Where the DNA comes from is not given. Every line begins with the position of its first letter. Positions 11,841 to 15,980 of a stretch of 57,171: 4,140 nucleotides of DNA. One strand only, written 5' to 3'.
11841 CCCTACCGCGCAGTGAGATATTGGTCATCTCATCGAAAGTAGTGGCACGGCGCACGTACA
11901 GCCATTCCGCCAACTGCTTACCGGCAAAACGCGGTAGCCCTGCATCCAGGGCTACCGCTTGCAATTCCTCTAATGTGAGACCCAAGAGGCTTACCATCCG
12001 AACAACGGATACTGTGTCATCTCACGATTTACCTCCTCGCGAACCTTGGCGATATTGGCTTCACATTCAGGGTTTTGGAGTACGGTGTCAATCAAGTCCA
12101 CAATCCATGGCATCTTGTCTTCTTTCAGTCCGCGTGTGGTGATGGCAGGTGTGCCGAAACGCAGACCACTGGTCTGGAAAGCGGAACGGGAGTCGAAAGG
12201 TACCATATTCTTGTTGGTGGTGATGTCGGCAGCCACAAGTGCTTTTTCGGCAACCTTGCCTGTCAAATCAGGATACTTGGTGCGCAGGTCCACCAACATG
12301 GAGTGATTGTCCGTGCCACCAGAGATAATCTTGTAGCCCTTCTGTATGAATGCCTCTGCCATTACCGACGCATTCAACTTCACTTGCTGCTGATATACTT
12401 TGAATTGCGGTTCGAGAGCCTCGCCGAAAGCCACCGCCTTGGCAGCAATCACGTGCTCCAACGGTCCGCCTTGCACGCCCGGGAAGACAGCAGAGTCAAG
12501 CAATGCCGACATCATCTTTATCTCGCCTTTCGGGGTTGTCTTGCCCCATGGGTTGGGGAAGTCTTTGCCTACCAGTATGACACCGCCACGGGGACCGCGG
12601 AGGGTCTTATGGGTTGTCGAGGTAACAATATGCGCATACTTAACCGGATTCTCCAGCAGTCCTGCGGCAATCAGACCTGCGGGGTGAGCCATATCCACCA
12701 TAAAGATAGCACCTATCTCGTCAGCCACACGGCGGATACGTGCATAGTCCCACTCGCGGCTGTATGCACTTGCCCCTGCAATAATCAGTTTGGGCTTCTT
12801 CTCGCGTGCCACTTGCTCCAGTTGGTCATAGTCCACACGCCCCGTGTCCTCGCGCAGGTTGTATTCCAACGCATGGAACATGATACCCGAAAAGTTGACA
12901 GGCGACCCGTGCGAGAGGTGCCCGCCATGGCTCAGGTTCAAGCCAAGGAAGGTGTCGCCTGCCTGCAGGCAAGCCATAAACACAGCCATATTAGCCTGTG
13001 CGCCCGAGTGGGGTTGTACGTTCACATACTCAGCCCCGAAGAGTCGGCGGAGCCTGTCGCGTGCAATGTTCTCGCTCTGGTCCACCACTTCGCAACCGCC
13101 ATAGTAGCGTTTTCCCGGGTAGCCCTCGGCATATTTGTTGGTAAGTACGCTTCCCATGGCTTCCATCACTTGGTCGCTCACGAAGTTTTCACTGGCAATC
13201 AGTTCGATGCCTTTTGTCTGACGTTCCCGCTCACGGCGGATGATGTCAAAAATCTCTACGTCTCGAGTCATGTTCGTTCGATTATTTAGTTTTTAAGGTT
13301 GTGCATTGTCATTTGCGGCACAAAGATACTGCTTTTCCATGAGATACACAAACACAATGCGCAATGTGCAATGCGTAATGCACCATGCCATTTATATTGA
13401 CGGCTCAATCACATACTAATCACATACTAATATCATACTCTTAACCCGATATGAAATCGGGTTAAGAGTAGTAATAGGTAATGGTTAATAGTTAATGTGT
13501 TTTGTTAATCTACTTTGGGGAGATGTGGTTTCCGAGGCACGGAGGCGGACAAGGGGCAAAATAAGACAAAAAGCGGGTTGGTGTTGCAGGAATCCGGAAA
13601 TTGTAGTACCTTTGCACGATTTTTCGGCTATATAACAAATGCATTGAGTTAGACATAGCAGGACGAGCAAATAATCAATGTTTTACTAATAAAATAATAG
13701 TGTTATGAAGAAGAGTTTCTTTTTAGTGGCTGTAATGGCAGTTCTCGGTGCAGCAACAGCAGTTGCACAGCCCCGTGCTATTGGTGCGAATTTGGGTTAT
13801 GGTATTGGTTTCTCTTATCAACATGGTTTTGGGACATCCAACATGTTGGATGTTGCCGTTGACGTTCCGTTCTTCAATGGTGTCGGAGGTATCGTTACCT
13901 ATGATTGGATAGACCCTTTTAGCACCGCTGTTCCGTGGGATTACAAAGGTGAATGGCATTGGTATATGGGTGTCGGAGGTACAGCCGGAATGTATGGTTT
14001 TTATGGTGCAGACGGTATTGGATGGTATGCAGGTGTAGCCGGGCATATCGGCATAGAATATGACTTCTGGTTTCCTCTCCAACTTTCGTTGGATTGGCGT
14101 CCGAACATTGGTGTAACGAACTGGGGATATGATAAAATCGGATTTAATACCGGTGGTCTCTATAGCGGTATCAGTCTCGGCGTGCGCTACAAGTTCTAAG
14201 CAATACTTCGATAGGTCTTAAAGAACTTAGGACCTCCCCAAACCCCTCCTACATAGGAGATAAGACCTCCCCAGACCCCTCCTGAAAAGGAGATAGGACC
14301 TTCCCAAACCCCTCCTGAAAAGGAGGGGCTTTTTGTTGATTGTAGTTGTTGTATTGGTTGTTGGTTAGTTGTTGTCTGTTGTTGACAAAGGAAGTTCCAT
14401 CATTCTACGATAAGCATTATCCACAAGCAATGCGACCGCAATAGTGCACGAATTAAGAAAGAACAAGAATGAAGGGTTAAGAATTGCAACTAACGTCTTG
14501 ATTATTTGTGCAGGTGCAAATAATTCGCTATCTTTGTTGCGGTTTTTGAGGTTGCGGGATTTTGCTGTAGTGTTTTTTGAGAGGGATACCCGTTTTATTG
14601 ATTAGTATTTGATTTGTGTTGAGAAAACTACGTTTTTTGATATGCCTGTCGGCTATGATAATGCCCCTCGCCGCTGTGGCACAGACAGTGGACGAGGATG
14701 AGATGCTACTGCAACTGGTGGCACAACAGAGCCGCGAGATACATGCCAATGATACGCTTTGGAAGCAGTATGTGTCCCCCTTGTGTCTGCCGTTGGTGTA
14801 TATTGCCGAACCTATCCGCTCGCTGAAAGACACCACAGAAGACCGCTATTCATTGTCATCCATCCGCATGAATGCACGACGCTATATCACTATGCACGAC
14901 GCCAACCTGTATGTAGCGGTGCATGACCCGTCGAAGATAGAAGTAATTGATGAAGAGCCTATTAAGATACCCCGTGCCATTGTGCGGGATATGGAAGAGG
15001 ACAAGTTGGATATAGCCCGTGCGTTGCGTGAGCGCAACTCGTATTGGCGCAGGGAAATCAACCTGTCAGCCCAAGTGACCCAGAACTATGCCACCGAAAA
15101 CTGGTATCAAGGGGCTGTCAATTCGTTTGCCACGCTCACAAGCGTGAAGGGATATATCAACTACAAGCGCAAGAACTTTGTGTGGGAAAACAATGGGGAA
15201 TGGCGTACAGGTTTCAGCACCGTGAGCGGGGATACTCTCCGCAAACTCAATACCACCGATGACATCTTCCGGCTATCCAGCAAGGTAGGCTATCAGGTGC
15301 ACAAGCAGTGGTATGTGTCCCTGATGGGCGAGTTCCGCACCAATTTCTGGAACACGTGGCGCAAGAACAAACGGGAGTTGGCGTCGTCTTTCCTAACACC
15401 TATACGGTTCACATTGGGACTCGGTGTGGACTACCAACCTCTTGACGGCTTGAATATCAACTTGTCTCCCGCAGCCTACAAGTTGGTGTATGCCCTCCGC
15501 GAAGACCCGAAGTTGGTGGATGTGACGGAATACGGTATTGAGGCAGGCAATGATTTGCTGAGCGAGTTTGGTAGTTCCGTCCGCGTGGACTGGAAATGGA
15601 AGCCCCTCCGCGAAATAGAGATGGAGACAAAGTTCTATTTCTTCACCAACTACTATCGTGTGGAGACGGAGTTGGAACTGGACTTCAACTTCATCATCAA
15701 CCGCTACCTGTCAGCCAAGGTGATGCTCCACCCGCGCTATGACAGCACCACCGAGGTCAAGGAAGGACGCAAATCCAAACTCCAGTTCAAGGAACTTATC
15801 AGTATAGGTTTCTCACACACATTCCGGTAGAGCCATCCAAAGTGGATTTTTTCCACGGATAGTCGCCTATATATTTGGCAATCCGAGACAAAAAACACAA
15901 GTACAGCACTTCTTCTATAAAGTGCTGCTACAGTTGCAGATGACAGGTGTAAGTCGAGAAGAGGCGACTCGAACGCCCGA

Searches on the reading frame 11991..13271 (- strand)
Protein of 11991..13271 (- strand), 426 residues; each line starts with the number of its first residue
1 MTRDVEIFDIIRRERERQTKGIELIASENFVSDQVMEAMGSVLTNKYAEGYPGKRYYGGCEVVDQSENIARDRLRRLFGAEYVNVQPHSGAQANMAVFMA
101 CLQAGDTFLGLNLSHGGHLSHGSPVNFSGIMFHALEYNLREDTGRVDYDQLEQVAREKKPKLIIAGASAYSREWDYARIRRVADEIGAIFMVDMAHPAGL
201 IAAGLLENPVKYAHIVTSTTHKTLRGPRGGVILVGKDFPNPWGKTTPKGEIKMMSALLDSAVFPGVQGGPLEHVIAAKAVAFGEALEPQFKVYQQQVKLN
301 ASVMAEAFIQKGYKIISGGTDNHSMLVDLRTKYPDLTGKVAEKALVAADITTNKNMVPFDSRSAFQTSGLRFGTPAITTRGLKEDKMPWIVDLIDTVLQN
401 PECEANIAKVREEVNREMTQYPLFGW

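Call 40: search_protein_families(library=pfam, proteins=[window:11991-13271:-])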
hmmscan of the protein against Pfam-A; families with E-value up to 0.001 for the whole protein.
window:11991-13271:- (426 aa): 3 families
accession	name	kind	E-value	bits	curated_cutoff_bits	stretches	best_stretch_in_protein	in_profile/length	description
PF00464.25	SHMT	-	6e-168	559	27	1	3-393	4-398/399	Serine hydroxymethyltransferase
PF01212.27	Beta_elim_lyase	-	3e-06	27.2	27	1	30-237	2-214/288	Beta-eliminating lyase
PF00155.27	Aminotran_1_2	-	2.3e-05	24.2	19.7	1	71-234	48-233/361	Aminotransferase class I and II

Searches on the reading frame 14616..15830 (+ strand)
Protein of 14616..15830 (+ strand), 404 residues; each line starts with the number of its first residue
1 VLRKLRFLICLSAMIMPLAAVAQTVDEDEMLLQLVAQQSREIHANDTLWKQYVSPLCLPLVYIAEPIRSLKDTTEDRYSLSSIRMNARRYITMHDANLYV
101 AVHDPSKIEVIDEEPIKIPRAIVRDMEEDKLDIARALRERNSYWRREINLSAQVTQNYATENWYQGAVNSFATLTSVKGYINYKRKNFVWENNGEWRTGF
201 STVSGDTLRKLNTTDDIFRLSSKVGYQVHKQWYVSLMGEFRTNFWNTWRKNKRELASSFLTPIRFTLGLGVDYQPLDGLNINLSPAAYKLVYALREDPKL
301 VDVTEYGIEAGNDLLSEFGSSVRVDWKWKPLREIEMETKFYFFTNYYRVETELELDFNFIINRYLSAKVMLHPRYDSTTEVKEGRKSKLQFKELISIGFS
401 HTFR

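Call 40: search_protein_families(library=pfam, proteins=[window:14616-15830:+])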
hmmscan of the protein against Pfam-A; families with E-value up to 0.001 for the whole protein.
window:14616-15830:+ (404 aa): 1 family
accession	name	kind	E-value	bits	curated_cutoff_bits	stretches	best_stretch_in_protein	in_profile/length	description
PF11276.14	DUF3078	-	2.9e-22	79.3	25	1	155-246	2-90/92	Protein of unknown function (DUF3078)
